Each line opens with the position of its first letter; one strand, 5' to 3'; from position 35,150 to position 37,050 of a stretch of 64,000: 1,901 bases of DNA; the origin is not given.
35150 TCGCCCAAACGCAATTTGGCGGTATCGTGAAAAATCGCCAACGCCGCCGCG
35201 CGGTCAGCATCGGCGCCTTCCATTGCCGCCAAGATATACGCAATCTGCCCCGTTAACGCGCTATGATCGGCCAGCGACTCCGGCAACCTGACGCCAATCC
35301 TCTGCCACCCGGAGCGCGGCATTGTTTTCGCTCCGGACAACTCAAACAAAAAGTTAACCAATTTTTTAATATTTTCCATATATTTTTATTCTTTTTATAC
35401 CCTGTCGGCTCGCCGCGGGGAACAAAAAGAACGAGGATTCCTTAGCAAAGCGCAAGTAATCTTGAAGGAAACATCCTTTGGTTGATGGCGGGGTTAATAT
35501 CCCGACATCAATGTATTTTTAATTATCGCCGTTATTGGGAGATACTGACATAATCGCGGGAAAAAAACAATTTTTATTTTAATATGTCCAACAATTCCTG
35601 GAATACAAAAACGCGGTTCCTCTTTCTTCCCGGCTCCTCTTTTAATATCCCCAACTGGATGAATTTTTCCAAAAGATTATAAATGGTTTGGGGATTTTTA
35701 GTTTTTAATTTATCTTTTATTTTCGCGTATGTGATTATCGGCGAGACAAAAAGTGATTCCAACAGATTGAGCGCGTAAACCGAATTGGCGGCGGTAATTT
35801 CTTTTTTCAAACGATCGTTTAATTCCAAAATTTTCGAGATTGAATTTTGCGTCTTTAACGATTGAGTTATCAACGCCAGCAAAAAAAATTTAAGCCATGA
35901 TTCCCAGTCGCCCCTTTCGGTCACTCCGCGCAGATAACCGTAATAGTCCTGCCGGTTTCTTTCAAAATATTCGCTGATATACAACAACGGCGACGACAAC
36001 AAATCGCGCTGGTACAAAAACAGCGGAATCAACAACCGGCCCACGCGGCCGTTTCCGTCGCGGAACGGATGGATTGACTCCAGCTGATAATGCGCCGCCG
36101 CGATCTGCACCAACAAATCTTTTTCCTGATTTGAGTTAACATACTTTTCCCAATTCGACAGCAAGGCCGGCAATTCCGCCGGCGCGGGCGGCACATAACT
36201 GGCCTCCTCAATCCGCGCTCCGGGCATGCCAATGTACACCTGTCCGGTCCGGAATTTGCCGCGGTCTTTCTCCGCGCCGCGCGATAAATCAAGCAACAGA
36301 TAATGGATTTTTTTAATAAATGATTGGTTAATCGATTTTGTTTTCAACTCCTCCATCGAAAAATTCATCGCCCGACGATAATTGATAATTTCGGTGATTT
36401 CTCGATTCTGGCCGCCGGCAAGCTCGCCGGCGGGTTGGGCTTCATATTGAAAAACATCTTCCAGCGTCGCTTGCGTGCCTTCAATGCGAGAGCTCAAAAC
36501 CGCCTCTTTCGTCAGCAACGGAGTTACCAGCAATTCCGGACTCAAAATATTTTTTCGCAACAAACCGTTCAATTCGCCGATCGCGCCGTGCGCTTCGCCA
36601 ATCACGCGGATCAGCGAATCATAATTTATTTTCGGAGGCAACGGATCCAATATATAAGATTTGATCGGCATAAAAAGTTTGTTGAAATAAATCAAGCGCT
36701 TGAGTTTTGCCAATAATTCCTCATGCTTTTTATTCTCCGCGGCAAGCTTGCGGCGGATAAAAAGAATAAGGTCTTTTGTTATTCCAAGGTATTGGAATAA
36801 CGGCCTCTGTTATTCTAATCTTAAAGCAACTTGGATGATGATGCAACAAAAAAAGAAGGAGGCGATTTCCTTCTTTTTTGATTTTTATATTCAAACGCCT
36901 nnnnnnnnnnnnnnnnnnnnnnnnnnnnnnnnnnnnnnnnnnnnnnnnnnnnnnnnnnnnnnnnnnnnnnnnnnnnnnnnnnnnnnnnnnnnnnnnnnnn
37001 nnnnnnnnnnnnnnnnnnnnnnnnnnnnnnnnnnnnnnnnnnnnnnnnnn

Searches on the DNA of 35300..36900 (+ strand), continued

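Call 76: search_with_rna_model(model_id=R1, sources=[L025, L026], max_evalue=10)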
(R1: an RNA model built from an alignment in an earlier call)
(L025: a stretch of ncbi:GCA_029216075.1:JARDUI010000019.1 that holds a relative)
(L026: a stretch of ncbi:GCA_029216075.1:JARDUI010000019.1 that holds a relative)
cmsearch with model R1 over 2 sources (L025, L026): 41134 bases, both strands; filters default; matches with E-value up to 10: 3.
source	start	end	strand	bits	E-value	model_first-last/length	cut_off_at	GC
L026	4004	4110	+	91.6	2.8e-17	1-108/108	no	0.56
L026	4007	4051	-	23.1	0.0031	4-48/108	no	0.53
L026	4079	4106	-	10.5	1.2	77-104/108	no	0.68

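Call 82: search_with_rna_model(model_id=R1, sources=[window, L010, L011, L016, L021, L022, L026], max_evalue=0.000001, make_alignment=true)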
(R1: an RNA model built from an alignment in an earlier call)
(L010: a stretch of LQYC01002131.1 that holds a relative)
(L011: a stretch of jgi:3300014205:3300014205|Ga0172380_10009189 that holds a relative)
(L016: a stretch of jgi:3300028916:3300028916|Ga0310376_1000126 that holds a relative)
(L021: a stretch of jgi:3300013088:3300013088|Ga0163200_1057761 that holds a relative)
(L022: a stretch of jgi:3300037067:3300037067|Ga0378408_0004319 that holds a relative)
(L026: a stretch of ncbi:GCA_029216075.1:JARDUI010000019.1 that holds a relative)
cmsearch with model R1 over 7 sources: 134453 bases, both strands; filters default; matches with E-value up to 0.000001: 11.
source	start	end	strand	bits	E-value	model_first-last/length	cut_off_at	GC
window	51432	51539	-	131.2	7.4e-25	1-108/108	no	0.45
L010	1124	1231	+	128.3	2.9e-24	1-108/108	no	0.44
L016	10007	10114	+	117.5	4.7e-22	1-108/108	no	0.42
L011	9652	9758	+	117.5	4.8e-22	1-108/108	no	0.5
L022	6611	6717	+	117.5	4.8e-22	1-108/108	no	0.5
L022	9411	9517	+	112.7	4.5e-21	1-108/108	no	0.5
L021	225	331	+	110.1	1.6e-20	1-108/108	no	0.47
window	35385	35514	+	106.9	6.9e-20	1-108/108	no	0.45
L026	4004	4110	+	91.6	9.2e-17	1-108/108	no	0.56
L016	17937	18043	-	54.3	4.1e-09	1-108/108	no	0.59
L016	2590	2696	+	54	4.8e-09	1-108/108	no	0.59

Alignment A7: 11 matches aligned to the model, 133 columns, each read 5' to 3' on its own strand. Consensus structure (alignment columns), stored with it:
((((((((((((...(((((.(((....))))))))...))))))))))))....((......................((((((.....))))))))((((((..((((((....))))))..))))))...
